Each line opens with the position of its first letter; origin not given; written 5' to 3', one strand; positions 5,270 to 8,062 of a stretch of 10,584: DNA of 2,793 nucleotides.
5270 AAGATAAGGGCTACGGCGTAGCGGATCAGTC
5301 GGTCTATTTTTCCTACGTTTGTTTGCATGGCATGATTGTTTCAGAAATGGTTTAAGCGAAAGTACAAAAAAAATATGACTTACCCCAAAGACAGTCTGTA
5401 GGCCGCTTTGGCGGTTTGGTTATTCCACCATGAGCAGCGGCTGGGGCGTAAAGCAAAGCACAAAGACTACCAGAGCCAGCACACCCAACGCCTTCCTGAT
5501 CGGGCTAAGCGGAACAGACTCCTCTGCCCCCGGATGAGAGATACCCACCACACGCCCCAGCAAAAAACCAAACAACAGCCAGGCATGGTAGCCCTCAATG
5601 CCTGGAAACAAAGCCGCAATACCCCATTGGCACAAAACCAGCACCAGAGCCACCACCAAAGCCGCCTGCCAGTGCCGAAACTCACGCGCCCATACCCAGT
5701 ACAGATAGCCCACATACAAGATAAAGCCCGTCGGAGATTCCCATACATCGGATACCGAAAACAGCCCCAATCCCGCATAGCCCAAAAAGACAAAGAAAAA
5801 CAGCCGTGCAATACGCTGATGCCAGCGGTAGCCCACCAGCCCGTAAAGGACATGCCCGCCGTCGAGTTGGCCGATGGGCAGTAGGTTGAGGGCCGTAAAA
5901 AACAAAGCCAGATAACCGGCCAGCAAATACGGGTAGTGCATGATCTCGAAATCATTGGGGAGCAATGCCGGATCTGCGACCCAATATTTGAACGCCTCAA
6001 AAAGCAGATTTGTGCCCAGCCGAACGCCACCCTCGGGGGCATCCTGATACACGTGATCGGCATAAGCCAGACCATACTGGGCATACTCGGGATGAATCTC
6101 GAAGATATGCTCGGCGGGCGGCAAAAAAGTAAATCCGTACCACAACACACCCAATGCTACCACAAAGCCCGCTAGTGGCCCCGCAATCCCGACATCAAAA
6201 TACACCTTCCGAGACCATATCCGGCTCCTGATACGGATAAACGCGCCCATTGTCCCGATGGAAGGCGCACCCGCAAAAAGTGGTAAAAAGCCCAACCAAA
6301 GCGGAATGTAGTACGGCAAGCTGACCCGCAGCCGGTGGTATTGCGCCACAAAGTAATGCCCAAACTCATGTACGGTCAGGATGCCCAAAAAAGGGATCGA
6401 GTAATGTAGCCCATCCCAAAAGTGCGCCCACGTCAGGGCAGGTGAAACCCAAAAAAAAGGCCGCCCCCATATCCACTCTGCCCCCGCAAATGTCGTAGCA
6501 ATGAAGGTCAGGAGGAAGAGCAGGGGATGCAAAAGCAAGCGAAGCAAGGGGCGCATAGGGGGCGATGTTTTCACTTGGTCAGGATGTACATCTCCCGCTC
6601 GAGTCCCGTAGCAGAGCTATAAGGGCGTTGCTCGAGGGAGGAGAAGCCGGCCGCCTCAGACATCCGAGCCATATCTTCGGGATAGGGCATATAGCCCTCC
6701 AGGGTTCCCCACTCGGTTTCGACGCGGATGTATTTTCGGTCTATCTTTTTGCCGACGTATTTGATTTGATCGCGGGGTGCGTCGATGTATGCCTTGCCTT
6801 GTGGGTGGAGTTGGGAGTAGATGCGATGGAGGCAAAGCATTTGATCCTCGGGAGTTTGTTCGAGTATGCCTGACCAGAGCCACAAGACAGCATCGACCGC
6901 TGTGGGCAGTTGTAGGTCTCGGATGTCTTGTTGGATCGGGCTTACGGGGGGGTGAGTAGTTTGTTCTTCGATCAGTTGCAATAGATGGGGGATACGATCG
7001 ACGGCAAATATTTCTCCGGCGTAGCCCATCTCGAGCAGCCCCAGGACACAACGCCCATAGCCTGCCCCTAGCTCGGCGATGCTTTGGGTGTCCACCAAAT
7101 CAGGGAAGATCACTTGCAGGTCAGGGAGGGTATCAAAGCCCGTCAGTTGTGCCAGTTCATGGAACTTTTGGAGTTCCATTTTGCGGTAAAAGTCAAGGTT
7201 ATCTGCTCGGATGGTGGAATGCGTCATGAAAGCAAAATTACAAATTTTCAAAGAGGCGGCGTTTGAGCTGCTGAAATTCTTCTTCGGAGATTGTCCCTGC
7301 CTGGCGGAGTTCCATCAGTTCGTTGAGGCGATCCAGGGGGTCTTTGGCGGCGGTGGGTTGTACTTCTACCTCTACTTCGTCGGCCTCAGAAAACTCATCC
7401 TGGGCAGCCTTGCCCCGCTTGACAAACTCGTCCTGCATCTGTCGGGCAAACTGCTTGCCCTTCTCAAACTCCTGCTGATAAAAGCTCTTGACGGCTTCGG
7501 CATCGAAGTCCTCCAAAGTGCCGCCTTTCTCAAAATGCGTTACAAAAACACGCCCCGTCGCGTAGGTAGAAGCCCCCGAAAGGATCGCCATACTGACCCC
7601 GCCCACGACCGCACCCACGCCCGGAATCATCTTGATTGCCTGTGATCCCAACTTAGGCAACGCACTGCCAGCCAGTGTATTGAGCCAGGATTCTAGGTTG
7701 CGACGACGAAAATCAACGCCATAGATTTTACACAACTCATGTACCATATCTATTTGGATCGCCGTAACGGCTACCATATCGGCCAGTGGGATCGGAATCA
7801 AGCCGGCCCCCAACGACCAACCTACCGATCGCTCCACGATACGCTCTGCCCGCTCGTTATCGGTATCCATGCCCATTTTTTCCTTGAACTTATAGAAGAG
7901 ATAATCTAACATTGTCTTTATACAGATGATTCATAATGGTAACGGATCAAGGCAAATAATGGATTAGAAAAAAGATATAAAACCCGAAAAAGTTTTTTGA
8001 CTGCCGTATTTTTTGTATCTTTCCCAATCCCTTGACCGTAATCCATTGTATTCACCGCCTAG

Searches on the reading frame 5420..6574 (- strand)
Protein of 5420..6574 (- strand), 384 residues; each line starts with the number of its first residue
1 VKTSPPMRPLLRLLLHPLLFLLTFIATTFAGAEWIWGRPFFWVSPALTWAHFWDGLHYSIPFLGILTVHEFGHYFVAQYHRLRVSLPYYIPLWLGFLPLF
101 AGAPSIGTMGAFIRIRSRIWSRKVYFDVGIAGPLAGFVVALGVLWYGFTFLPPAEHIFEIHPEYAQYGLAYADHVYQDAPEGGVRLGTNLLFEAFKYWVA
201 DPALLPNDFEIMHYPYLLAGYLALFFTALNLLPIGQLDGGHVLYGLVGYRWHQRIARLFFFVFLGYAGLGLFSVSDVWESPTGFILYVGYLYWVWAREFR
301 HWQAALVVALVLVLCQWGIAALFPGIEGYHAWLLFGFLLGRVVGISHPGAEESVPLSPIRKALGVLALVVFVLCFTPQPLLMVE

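Call 9: search_protein_families(library=pfam, proteins=[window:5420-6574:-], max_evalue=0.01)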
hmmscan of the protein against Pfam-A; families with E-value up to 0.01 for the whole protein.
window:5420-6574:- (384 aa): 1 family
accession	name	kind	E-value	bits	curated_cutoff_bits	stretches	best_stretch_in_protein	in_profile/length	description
PF02163.28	Peptidase_M50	-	1.5e-16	60.9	27.2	1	60-250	4-197/221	Peptidase family M50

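Call 10: search_protein_families(library=ncbifam, proteins=[window:5420-6574:-], max_evalue=0.01)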
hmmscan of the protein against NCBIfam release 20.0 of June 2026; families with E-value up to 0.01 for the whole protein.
window:5420-6574:- (384 aa): 2 families
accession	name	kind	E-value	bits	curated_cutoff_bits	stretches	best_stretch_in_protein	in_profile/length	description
TIGR00054.1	TIGR00054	equivalog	0.0017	17.3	147.55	0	62-84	12-35/421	RIP metalloprotease RseP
NF008046.0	PRK10779.1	equivalog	0.004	16.3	477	0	62-84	14-37/450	sigma E protease regulator RseP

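Call 11: search_protein_families(library=padloc, proteins=[window:5420-6574:-], max_evalue=0.01)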
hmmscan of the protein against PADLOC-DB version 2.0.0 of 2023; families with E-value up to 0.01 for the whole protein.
window:5420-6574:- (384 aa): 0 families

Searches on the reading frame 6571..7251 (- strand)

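Call 9: search_protein_families(library=pfam, proteins=[window:6571-7251:-], max_evalue=0.01)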
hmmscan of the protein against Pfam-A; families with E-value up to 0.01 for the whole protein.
window:6571-7251:- (226 aa): 3 families
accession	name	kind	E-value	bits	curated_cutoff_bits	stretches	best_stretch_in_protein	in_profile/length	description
PF13649.12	Methyltransf_25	-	1.1e-08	36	27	1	58-152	1-97/97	Methyltransferase domain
PF08241.18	Methyltransf_11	-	1.8e-06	28.9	21.2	1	60-156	2-95/95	Methyltransferase domain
PF13847.12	Methyltransf_31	-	5.4e-05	23.3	27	1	57-160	6-113/145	Methyltransferase domain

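Call 10: search_protein_families(library=ncbifam, proteins=[window:6571-7251:-], max_evalue=0.01)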
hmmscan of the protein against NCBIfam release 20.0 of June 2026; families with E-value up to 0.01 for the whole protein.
window:6571-7251:- (226 aa): 3 families
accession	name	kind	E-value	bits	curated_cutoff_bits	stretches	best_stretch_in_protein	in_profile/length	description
NF041820.1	daptide_MTase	equivalog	3.4e-05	23.4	175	1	20-124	5-110/243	daptide-type RiPP biosynthesis methyltransferase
TIGR02072.1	BioC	equivalog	0.0042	16.9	184.95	1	53-122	33-101/244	malonyl-ACP O-methyltransferase BioC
NF000499.2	Erm23S_rRNA_broad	equivalog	0.0067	15.8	212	1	54-118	23-86/244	23S ribosomal RNA methyltransferase Erm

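Call 11: search_protein_families(library=padloc, proteins=[window:6571-7251:-], max_evalue=0.01)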
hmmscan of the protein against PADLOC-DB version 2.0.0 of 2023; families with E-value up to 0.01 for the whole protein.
window:6571-7251:- (226 aa): 0 families

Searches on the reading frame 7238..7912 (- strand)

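Call 9: search_protein_families(library=pfam, proteins=[window:7238-7912:-], max_evalue=0.01)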
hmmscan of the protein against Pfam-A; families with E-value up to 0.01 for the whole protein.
window:7238-7912:- (224 aa): 4 families
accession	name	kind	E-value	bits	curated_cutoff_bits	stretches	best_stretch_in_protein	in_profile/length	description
PF05128.17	DUF697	-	1.8e-12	47.7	27.7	1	18-152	18-160/162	Domain of unknown function (DUF697)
PF09851.14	SHOCT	-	7e-06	26.1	27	1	194-220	1-27/28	Short C-terminal domain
PF12787.12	EcsC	-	0.0018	18.5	30.4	0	32-70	103-141/240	EcsC protein family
PF05120.17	GvpG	-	0.0053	17.3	30.6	0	194-224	35-65/67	Gas vesicle protein G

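Call 10: search_protein_families(library=ncbifam, proteins=[window:7238-7912:-], max_evalue=0.01)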
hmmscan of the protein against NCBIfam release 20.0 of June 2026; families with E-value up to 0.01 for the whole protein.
window:7238-7912:- (224 aa): 2 families
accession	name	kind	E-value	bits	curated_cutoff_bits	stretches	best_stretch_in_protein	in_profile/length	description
NF049994.1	slr1306_fam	domain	0.00031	19.5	490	1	38-111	326-410/470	slr1306 family protein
TIGR01620.2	hyp_HI0043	subfamily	0.0021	17.7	160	0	19-67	193-242/329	TIGR01620 family protein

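Call 11: search_protein_families(library=padloc, proteins=[window:7238-7912:-], max_evalue=0.01)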
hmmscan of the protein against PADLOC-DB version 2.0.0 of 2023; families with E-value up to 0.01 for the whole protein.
window:7238-7912:- (224 aa): 0 families
